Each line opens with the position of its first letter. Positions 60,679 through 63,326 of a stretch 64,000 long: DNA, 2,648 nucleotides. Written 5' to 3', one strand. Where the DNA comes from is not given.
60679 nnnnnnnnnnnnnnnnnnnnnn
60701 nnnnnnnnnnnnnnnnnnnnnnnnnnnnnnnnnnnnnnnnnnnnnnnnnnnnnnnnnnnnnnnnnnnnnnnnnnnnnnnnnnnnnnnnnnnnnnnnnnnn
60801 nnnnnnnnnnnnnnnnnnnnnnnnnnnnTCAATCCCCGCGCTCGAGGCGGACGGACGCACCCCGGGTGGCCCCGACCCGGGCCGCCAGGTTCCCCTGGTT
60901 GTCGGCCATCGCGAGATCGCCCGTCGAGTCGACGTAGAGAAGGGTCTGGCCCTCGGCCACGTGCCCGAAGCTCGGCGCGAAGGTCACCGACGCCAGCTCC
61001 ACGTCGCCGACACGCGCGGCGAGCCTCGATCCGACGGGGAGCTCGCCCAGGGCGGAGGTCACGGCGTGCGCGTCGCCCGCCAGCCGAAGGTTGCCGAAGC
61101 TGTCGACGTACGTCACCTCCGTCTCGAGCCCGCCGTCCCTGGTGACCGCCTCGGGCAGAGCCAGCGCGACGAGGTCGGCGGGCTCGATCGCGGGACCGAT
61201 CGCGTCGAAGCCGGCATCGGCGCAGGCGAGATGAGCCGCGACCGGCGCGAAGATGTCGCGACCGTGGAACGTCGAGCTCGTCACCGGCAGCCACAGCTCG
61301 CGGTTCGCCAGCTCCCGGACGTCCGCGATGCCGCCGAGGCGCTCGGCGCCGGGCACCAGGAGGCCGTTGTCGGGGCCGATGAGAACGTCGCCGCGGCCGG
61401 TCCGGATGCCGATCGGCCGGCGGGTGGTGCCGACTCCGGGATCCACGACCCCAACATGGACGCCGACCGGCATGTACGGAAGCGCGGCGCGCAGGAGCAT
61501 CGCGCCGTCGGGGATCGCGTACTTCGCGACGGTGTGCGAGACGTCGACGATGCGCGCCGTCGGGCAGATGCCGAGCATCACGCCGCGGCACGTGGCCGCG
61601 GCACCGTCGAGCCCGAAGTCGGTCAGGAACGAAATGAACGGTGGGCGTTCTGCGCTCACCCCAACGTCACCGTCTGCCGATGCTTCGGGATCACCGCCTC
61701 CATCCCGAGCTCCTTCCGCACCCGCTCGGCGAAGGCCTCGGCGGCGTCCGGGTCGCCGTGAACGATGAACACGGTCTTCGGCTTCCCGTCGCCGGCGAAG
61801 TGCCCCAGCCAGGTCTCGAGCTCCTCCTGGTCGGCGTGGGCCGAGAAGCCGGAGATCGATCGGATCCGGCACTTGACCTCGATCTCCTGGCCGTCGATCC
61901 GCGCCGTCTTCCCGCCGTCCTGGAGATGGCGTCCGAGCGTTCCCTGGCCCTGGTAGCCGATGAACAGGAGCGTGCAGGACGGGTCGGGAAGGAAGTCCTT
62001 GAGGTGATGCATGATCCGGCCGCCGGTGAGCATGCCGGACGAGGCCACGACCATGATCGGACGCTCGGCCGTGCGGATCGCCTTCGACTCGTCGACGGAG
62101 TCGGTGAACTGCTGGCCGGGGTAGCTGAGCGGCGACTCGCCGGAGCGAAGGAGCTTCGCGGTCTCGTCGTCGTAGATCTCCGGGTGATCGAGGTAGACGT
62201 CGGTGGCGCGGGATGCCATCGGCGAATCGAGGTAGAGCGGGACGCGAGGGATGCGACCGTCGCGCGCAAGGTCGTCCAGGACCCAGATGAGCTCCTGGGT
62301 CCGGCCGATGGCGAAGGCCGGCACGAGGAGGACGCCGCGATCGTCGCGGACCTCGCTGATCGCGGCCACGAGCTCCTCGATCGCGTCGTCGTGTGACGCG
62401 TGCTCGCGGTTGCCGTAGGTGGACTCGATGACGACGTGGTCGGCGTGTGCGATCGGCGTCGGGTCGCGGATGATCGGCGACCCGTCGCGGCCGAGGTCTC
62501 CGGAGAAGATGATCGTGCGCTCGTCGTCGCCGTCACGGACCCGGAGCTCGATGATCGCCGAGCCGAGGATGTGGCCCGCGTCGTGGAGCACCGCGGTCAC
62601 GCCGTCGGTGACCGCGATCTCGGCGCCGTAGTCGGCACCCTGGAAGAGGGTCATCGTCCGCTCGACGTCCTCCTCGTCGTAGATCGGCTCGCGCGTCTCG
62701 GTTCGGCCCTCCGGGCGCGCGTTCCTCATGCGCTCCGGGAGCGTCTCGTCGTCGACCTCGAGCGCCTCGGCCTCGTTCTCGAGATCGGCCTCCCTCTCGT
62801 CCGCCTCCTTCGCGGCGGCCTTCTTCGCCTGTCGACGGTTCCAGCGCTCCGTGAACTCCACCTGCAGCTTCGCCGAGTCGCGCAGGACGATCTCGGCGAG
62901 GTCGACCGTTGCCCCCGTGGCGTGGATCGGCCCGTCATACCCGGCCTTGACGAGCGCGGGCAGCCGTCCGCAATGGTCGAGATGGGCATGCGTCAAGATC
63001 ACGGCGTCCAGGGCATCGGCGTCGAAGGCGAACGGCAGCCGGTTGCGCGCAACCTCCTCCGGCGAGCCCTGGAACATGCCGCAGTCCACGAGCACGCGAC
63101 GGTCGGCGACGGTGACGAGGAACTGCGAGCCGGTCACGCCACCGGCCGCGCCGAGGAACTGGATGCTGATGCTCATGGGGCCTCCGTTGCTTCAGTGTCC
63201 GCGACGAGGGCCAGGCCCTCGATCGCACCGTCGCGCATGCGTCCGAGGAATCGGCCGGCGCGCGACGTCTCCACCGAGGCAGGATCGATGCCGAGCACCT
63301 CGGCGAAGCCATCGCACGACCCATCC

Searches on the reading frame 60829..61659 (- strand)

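Call 36: search_protein_families(library=pfam, proteins=[window:60829-61659:-], max_evalue=0.001)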
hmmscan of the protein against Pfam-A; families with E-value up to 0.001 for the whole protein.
window:60829-61659:- (276 aa): 2 families
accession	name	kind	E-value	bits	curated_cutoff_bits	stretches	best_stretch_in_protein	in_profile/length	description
PF01887.21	SAM_HAT_N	-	3.5e-44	150.5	26.3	1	9-148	1-139/145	SAM hydroxide adenosyltransferase N-terminal domain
PF20257.3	SAM_HAT_C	-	1.8e-12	47.8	25.5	1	181-271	2-84/84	SAM hydroxide adenosyltransferase C-terminal domain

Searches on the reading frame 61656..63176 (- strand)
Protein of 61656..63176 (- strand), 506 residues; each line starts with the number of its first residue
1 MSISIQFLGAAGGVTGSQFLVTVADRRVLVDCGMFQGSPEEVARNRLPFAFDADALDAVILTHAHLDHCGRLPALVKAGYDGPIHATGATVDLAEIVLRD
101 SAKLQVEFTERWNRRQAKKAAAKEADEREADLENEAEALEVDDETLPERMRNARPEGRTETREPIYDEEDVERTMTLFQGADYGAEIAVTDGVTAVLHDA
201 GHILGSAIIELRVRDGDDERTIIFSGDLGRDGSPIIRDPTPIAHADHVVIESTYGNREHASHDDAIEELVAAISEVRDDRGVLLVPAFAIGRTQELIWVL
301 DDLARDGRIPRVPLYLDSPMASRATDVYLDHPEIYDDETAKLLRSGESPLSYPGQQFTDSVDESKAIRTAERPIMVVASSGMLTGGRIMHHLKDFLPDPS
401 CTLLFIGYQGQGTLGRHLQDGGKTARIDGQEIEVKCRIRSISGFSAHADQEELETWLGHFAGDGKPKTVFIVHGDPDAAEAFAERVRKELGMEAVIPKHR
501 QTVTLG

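Call 36: search_protein_families(library=pfam, proteins=[window:61656-63176:-], max_evalue=0.001)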
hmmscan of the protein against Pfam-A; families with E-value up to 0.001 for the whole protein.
window:61656-63176:- (506 aa): 5 families
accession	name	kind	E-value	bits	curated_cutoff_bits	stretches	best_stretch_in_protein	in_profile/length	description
PF10996.14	Beta-Casp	-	1.5e-37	129.2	27.7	1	293-418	1-120/120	Beta-Casp domain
PF07521.17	RMMBL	-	1.9e-20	73.1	21.6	1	431-497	1-63/63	Zn-dependent metallo-hydrolase RNA specificity domain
PF00753.33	Lactamase_B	-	1.5e-13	51.5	22.7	1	13-239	3-161/196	Metallo-beta-lactamase superfamily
PF12706.13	Lactamase_B_2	-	1.8e-10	41.2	27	1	26-91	1-67/200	Beta-lactamase superfamily domain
PF16661.11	Lactamase_B_6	-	4e-05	23.5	27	0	20-105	1-90/193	Metallo-beta-lactamase superfamily domain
